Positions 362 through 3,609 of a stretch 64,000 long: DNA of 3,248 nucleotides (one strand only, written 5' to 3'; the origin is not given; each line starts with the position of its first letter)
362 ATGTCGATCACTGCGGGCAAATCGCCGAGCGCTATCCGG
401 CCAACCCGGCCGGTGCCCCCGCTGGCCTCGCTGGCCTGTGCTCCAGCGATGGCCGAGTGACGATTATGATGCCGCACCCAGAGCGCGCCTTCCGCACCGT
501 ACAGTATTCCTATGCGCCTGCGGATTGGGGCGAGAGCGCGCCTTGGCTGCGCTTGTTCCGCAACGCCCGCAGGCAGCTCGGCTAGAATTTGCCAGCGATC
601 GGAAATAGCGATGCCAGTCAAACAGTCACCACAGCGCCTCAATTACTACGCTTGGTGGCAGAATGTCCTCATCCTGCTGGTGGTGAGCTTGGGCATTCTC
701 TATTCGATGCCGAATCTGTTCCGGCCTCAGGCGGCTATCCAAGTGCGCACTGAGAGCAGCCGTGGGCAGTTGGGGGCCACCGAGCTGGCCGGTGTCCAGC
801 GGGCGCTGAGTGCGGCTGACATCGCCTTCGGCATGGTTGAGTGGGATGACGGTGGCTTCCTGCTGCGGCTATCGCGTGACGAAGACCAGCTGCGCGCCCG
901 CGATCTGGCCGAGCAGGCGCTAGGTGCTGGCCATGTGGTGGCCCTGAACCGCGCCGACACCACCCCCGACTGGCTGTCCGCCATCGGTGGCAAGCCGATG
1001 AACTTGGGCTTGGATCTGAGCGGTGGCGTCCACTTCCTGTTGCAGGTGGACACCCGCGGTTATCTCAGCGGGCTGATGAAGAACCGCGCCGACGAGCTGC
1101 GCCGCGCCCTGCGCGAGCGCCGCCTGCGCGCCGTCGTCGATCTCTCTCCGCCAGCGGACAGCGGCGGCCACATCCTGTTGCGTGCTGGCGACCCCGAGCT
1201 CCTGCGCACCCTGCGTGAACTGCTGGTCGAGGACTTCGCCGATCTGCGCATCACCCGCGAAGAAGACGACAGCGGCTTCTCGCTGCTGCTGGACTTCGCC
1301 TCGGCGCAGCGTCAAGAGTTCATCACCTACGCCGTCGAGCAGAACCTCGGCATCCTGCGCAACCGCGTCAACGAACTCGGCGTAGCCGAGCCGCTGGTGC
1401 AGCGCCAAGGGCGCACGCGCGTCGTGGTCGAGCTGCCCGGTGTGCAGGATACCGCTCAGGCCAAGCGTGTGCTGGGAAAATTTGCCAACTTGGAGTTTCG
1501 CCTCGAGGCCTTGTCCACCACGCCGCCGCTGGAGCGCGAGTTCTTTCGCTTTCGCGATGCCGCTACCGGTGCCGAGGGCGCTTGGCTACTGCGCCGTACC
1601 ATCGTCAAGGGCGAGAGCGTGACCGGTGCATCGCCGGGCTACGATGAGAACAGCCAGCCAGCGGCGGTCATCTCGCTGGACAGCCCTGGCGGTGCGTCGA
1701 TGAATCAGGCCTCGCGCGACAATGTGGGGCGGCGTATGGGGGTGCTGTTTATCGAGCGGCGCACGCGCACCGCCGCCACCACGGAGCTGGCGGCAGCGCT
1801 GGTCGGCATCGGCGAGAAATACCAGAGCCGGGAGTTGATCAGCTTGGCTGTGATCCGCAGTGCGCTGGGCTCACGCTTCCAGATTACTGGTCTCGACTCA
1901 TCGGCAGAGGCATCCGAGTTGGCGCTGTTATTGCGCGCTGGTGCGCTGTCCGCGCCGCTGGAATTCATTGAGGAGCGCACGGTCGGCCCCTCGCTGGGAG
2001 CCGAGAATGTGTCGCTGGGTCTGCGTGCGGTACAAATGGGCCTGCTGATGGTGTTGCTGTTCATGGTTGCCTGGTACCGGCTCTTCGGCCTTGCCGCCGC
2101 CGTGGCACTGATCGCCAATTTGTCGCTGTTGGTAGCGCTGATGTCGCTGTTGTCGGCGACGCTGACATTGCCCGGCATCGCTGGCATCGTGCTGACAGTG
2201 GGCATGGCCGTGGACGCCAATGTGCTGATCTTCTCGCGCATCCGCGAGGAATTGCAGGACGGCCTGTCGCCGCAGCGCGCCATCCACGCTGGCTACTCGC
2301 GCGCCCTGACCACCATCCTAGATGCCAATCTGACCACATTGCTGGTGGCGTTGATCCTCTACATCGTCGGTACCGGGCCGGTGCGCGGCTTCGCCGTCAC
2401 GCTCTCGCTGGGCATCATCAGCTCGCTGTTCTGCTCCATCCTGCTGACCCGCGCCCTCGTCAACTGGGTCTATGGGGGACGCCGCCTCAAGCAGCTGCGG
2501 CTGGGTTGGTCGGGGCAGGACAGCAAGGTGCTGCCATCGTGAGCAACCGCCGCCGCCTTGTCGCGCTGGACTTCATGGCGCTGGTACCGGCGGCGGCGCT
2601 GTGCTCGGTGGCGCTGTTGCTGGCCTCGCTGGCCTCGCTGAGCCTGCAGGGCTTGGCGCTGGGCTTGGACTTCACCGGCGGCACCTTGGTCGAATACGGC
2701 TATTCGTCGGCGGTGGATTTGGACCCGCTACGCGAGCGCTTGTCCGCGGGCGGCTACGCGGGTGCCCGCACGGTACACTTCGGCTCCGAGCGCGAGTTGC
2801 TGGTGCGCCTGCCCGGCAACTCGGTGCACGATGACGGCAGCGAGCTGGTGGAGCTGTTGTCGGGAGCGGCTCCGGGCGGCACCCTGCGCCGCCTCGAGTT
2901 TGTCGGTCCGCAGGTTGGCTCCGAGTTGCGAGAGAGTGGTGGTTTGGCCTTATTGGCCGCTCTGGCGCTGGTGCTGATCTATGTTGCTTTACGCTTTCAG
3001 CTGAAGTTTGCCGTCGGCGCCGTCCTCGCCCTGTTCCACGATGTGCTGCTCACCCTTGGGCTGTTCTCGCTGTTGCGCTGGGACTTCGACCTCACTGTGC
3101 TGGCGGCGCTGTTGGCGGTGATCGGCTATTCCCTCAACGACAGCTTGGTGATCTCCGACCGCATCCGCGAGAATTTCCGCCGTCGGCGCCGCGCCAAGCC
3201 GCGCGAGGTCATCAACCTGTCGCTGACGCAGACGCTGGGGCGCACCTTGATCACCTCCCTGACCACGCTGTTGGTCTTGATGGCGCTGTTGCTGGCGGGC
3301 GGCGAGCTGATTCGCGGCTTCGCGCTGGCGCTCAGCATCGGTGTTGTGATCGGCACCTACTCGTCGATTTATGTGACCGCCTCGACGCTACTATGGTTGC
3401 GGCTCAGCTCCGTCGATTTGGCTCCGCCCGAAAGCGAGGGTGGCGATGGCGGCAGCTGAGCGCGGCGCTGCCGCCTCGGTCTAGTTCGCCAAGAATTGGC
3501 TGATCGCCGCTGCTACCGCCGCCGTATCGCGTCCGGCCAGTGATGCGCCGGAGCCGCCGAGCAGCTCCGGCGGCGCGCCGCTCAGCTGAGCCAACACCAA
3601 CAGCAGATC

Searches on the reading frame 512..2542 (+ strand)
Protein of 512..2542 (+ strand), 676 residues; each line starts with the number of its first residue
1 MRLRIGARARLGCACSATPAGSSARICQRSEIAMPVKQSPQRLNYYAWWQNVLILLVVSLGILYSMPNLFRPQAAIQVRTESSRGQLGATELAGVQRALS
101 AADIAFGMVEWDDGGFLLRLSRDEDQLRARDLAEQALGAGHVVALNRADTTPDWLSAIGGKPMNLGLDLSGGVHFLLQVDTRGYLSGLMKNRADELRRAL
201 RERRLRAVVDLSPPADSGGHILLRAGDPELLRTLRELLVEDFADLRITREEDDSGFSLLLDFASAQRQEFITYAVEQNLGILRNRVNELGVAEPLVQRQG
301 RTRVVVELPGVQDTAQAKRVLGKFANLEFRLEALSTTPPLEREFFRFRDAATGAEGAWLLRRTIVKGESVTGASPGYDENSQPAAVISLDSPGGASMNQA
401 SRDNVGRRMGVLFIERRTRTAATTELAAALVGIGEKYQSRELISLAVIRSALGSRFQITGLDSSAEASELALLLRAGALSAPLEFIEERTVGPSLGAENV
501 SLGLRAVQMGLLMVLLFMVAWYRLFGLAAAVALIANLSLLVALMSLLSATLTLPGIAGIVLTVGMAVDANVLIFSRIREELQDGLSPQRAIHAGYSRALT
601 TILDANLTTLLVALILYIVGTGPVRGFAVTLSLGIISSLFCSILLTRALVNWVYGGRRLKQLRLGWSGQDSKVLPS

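Call 7: search_protein_families(library=pfam, proteins=[window:512-2542:+], max_evalue=1)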
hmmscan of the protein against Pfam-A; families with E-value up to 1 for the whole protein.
window:512-2542:+ (676 aa): 7 families
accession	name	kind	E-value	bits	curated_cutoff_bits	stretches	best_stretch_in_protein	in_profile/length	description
PF22599.2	SecDF_P1_head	-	4.8e-27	94.5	27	1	357-481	13-114/114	SecDF, P1 head subdomain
PF21760.3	SecD_1st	-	2.6e-26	91.3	27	1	275-332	1-58/60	Protein translocase subunit SecDF, P1 domain, N-terminal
PF13721.11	SecD-TM1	-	6.4e-23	81.6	30.5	1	43-145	1-103/103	SecD export protein N-terminal TM region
PF02355.23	SecD_SecF_C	-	1.4e-21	77.2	20.5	1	483-653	13-186/189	Protein export membrane protein SecD/SecF, C-terminal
PF07549.19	Sec_GG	-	4.8e-08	32.7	20.3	1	157-181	2-26/28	SecD/SecF GG Motif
PF03176.21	MMPL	-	2.1e-07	30.6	20.5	1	511-658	153-305/333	MMPL family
PF00873.25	ACR_tran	-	1.6e-05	23.3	28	1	509-662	339-498/1021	AcrB/AcrD/AcrF family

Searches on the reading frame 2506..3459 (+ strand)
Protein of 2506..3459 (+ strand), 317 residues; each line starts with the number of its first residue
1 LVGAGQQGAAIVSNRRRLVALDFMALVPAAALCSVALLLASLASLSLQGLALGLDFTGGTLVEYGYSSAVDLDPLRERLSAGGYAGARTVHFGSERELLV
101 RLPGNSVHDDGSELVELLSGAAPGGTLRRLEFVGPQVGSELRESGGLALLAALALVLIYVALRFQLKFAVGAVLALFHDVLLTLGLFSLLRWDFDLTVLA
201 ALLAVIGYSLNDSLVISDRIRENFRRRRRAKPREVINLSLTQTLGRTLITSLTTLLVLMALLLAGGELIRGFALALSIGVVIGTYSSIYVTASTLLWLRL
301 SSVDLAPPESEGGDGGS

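Call 7: search_protein_families(library=pfam, proteins=[window:2506-3459:+], max_evalue=1)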
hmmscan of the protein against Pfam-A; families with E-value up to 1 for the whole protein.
window:2506-3459:+ (317 aa): 3 families
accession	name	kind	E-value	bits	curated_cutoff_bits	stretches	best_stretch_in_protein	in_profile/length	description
PF02355.23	SecD_SecF_C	-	1.2e-65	220.9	20.5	1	127-299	15-187/189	Protein export membrane protein SecD/SecF, C-terminal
PF07549.19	Sec_GG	-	1.2e-06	28.2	20.3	1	44-70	2-28/28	SecD/SecF GG Motif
PF12349.14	Sterol-sensing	-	0.009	16.3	22.3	1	168-283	8-121/153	Sterol-sensing domain of SREBP cleavage-activation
